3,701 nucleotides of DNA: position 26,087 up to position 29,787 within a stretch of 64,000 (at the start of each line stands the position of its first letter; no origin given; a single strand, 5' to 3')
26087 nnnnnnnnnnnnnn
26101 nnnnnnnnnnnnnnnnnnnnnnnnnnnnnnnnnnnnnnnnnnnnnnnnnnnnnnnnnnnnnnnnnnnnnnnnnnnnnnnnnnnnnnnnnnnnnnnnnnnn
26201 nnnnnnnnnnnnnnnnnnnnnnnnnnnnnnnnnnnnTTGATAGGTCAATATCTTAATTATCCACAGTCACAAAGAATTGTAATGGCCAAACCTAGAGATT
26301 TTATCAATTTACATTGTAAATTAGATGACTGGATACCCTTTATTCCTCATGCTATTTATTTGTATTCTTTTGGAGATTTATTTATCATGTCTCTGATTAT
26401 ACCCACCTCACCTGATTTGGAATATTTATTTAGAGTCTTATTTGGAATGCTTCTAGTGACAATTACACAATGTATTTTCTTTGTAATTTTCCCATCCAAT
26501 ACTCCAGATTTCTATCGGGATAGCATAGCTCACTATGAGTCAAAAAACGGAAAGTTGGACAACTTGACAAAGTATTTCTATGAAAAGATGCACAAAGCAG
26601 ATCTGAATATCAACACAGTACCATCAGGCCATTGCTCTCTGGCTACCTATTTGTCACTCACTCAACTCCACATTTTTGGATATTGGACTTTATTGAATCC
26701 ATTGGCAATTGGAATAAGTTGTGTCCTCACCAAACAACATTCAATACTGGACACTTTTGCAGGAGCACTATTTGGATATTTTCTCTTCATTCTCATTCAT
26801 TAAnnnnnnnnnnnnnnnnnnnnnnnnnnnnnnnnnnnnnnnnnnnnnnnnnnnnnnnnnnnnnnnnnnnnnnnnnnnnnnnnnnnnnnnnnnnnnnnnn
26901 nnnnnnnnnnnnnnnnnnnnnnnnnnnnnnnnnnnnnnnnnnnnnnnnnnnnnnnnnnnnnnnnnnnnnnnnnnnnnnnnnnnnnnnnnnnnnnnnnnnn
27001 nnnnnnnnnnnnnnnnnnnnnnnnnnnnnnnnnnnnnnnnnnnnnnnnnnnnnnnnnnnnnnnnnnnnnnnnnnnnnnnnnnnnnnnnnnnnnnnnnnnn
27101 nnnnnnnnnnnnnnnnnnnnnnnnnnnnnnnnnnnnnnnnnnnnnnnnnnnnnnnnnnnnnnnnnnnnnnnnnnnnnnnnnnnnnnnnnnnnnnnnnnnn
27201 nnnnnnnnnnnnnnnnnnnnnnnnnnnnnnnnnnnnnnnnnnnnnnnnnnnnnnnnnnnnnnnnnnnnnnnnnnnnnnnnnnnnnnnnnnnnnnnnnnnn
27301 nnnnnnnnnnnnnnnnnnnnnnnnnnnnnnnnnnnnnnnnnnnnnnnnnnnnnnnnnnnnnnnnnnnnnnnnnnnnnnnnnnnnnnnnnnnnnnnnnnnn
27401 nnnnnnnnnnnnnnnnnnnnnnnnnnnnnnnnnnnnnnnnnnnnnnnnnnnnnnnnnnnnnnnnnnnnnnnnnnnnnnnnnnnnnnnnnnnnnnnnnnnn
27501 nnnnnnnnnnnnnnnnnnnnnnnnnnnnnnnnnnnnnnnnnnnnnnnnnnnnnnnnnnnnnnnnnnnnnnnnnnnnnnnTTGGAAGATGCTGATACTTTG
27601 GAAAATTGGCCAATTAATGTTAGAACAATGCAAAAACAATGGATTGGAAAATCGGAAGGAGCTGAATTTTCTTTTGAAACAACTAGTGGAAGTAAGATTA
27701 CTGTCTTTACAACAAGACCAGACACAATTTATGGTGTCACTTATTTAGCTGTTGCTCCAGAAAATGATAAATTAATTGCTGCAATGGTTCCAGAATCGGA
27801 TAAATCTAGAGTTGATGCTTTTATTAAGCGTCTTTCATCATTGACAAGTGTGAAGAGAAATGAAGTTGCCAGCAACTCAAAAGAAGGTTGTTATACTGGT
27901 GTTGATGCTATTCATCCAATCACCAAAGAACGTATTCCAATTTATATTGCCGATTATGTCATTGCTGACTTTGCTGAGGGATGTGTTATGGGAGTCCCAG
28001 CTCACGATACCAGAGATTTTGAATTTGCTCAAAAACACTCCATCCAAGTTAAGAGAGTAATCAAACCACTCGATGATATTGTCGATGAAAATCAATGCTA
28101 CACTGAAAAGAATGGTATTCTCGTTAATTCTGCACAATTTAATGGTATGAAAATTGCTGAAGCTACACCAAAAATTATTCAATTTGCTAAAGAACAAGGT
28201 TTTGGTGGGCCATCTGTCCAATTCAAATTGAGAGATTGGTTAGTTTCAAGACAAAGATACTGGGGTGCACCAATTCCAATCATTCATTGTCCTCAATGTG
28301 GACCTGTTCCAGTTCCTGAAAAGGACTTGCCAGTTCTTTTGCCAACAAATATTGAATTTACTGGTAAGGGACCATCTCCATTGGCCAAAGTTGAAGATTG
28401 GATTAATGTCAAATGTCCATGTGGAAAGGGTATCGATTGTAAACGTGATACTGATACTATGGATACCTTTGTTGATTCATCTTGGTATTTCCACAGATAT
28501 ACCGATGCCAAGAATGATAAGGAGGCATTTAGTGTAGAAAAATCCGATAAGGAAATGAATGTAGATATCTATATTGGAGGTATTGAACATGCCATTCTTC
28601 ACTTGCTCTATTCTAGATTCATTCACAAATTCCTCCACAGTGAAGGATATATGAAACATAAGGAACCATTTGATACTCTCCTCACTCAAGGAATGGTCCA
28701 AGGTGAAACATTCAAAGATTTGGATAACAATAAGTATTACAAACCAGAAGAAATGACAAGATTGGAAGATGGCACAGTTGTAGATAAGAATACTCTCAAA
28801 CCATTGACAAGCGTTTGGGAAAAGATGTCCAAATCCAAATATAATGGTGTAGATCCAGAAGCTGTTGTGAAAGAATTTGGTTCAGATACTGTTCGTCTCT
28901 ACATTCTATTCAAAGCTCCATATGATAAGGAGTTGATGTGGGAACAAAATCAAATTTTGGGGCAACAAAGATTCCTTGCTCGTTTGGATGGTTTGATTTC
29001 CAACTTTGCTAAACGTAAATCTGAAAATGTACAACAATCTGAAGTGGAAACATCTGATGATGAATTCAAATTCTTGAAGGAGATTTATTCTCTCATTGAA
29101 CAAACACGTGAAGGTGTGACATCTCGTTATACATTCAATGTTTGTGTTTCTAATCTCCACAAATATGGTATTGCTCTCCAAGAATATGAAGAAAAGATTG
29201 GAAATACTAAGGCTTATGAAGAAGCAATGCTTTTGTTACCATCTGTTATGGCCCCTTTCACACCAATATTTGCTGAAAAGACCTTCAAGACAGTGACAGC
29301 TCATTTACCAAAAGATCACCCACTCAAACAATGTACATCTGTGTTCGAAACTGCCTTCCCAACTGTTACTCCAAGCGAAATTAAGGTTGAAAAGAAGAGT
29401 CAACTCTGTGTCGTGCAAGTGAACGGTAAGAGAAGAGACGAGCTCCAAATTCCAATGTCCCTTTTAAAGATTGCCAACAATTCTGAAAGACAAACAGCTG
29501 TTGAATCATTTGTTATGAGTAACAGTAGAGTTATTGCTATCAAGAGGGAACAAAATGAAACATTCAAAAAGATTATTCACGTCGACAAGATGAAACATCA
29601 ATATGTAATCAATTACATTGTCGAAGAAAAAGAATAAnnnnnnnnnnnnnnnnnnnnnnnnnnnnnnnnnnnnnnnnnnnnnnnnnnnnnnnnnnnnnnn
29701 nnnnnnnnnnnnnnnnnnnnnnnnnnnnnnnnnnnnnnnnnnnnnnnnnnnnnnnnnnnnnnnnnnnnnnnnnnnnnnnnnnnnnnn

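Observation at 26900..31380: Bacterial-type Ffh (SRP54) gene converging tail-to-tail on the bacterial-type leucyl-tRNA synthetase gene, suggesting an organellar SRP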

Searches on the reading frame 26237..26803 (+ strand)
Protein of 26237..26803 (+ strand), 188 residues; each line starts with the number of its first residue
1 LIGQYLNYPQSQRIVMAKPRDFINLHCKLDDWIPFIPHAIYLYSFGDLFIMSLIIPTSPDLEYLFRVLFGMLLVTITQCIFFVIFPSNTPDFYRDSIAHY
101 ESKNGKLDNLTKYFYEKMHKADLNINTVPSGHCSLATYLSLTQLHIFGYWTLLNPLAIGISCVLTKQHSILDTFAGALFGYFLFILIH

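Call 29: search_protein_families(library=pfam, proteins=[window:26237-26803:+], max_evalue=1)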
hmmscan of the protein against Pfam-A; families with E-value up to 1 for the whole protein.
window:26237-26803:+ (188 aa): 3 families
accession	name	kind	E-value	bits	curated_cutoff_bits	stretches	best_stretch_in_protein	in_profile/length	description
PF14378.12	PAP2_3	-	1e-09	38.9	27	1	31-184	26-188/190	PAP2 superfamily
PF01569.27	PAP2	-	9.7e-08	32.3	27.2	1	65-187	3-121/130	PAP2 superfamily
PF17353.8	DUF5381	-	0.65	10.2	26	0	45-89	24-67/170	Family of unknown function (DUF5381)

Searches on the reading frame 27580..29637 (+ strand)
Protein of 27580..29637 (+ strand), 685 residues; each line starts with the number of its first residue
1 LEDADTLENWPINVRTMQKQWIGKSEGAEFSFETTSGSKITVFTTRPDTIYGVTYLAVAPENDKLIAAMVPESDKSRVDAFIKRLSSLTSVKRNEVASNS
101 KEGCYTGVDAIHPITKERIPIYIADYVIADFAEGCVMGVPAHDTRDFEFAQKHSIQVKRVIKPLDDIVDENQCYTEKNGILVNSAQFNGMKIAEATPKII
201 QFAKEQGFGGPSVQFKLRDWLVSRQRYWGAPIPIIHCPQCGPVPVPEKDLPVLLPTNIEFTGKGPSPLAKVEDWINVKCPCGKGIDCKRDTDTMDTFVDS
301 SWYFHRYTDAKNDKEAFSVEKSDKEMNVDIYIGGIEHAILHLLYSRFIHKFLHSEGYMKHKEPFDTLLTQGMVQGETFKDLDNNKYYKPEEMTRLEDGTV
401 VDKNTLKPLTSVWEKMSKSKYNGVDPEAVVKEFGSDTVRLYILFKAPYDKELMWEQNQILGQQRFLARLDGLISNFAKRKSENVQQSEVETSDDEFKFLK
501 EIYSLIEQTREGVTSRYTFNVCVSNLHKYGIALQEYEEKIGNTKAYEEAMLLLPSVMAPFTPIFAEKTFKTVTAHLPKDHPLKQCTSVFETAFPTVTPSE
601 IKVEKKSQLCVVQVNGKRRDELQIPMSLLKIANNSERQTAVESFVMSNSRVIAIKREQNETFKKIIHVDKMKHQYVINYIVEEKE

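Call 3: search_protein_families(library=pfam, proteins=[window:27580-29637:+])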
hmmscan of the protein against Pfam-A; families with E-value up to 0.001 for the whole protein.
window:27580-29637:+ (685 aa): 4 families
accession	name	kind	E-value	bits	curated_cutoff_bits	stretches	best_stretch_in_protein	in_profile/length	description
PF13603.12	tRNA-synt_1_2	-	5.1e-61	205.8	25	1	19-202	1-183/185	Leucyl-tRNA synthetase, editing domain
PF00133.28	tRNA-synt_1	-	7e-16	58.4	22.7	2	217-376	228-371/414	tRNA synthetases class I (I, L, M and V)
PF08264.19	Anticodon_1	-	2e-08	34.6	25.1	1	498-628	4-142/148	Anticodon-binding domain of tRNA ligase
PF09334.17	tRNA-synt_1g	-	2.1e-06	27.2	20.1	1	414-480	326-390/391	tRNA synthetases class I (M)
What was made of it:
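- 26900..29637 (+): Bacterial-type (presumed mitochondrial) leucyl-tRNA synthetase: exon 1 26900..27433, intron 27434..27573 (GTATGT..AG, 140 nt), exon 2 27574..29637; 865 aa. Pfam finds tRNA-synt_1 and the LeuRS editing domain (call 3).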

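Call 4: search_protein_families(library=ncbifam, proteins=[window:27580-29637:+])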
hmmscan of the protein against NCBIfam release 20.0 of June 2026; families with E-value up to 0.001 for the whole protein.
window:27580-29637:+ (685 aa): 16 families
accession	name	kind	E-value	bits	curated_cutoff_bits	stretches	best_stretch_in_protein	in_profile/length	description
TIGR00396.1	leuS_bact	equivalog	9.6e-190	632.7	548.4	1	2-669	202-834/843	leucine--tRNA ligase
TIGR00422.1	valS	equivalog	7e-41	140.1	612.1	3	414-636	525-759/863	valine--tRNA ligase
NF004349.1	PRK05729.1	equivalog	1e-35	123.2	704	2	217-627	391-733/860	valine--tRNA ligase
TIGR00392.1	ileS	equivalog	1.9e-31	109.1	621.4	3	414-638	610-856/861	isoleucine--tRNA ligase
NF009687.0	PRK13208.1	equivalog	1.9e-28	99.1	738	3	414-669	533-784/801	valine--tRNA ligase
NF008957.0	PRK12300.1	subfamily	2.2e-28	98.7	677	2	31-152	209-327/946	leucine--tRNA ligase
TIGR00395.1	leuS_arch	equivalog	7.1e-24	83.9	648.5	2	414-572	619-776/938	leucine--tRNA ligase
NF011492.0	PRK14900.1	equivalog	9.3e-18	63.5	1783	1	106-172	250-317/1044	valine--tRNA ligase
NF040702.1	ileS_w_GNAT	exception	1.9e-11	42.4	1999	1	81-207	454-568/1100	isoleucine--tRNA ligase, N-acetyltransferase domain-containing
NF000540.1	alt_ValS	exception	2.6e-10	38.9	900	1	413-514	572-671/827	valine--tRNA ligase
TIGR00398.1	metG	equivalog_domain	2.6e-09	36.3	336.35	1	414-516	326-429/530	methionine--tRNA ligase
NF000258.1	MupB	exception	1.2e-08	33.3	1900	1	213-301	434-520/1033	mupirocin-resistant isoleucine--tRNA ligase MupB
NF008900.0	PRK12267.1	equivalog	7.2e-07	28.1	598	1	414-515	298-400/648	methionine--tRNA ligase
NF000257.1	MupA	exception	1.5e-05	22.9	1900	0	410-474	580-645/1024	mupirocin-resistant isoleucine--tRNA ligase MupA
NF001100.0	PRK00133.1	equivalog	3.2e-05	22.7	587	1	414-516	329-433/676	methionine--tRNA ligase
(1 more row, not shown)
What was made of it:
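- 26900..29637 (+): leuS_bact TIGR00396 gives 632.7 bits for the exon 2 part (call 4).
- Checked: The LeuRS part scores 632.7 bits with leuS_bact (cut-off 548.4) against 83.9 bits with leuS_arch (call 4).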
